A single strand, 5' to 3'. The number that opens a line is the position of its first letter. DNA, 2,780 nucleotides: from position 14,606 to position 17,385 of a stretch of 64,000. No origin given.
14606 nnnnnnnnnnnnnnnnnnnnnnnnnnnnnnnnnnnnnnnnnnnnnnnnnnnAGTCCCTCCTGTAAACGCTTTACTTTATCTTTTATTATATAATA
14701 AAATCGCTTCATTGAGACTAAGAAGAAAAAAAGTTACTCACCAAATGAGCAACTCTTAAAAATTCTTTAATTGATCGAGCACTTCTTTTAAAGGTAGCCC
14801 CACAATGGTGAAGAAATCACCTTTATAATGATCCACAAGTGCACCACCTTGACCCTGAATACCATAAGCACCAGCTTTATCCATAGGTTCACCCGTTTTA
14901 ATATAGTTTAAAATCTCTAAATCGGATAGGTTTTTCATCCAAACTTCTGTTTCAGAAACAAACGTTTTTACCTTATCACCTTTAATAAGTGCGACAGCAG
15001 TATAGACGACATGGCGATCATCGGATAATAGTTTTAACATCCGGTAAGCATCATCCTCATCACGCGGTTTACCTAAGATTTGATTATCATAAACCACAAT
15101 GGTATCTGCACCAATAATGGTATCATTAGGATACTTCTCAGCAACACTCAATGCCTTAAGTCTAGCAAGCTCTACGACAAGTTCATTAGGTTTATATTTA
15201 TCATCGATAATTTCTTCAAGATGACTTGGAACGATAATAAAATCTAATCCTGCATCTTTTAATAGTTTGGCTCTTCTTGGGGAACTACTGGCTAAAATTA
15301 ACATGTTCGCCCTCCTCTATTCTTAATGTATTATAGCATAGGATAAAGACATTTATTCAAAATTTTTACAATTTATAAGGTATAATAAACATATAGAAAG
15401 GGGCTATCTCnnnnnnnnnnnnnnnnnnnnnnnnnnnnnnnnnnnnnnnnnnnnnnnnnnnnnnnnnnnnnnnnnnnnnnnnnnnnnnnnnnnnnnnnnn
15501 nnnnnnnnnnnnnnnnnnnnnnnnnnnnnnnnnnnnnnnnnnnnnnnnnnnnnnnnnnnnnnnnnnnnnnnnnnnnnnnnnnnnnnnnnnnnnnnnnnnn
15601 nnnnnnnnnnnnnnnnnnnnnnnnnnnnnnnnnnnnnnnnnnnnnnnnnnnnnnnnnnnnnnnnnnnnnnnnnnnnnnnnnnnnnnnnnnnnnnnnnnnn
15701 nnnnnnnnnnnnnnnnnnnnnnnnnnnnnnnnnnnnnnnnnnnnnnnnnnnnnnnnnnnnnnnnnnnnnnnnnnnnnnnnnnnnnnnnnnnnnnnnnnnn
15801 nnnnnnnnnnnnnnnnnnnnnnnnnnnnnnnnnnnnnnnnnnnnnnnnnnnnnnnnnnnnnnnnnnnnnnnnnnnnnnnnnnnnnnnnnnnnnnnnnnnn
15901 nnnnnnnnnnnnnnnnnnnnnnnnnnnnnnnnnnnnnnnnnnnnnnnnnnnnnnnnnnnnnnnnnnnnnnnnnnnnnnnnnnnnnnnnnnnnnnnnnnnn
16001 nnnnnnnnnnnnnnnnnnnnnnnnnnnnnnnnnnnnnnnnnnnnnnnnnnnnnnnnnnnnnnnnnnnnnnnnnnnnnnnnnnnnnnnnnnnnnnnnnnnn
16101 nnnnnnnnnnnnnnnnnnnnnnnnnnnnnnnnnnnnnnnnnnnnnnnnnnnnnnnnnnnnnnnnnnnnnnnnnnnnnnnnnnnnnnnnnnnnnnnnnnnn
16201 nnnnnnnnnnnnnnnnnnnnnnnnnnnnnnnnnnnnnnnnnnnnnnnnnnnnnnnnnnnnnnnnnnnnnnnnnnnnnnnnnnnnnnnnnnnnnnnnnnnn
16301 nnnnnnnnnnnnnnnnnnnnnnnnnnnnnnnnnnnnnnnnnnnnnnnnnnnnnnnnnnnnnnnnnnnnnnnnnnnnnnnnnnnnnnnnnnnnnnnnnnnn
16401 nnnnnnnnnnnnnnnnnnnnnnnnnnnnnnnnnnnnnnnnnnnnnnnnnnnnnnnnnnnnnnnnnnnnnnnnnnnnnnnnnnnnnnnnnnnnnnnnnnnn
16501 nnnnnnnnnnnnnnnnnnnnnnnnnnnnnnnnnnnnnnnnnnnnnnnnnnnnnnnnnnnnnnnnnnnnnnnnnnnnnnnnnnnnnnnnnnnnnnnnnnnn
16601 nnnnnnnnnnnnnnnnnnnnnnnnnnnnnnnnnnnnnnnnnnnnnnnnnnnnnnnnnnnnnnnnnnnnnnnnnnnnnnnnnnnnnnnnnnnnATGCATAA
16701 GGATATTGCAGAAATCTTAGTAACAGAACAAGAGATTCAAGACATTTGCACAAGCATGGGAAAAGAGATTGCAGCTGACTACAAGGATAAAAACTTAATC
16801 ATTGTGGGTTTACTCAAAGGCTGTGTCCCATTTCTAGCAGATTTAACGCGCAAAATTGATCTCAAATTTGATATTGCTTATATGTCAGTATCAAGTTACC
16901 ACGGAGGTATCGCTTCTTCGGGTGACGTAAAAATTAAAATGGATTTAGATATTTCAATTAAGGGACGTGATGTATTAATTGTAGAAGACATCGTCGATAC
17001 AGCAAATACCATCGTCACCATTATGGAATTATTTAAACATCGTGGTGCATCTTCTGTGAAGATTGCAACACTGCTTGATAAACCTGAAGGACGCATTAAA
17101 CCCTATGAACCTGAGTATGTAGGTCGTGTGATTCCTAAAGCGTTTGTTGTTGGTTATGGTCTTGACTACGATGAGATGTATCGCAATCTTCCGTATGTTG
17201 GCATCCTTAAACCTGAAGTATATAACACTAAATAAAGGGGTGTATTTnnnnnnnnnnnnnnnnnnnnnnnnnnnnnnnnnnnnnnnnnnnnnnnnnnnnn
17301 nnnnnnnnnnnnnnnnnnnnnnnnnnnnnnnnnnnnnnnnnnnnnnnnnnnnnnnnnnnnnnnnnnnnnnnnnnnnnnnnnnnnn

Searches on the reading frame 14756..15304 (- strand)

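Call 31: search_protein_families(library=pfam, proteins=[window:14756-15304:-], max_evalue=0.00001)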
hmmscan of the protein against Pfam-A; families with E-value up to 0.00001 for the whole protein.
window:14756-15304:- (182 aa): 1 family
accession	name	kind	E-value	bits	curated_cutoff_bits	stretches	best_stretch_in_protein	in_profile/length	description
PF02545.19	Maf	-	1.1e-61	208.3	27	1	2-182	2-187/187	Maf-like protein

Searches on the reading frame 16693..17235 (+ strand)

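Call 31: search_protein_families(library=pfam, proteins=[window:16693-17235:+], max_evalue=0.00001)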
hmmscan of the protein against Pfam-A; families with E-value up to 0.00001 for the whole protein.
window:16693-17235:+ (180 aa): 1 family
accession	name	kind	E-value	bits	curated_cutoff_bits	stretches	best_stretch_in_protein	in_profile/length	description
PF00156.33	Pribosyltran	-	1.1e-29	103.2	26.3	1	12-159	8-157/158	Phosphoribosyl transferase domain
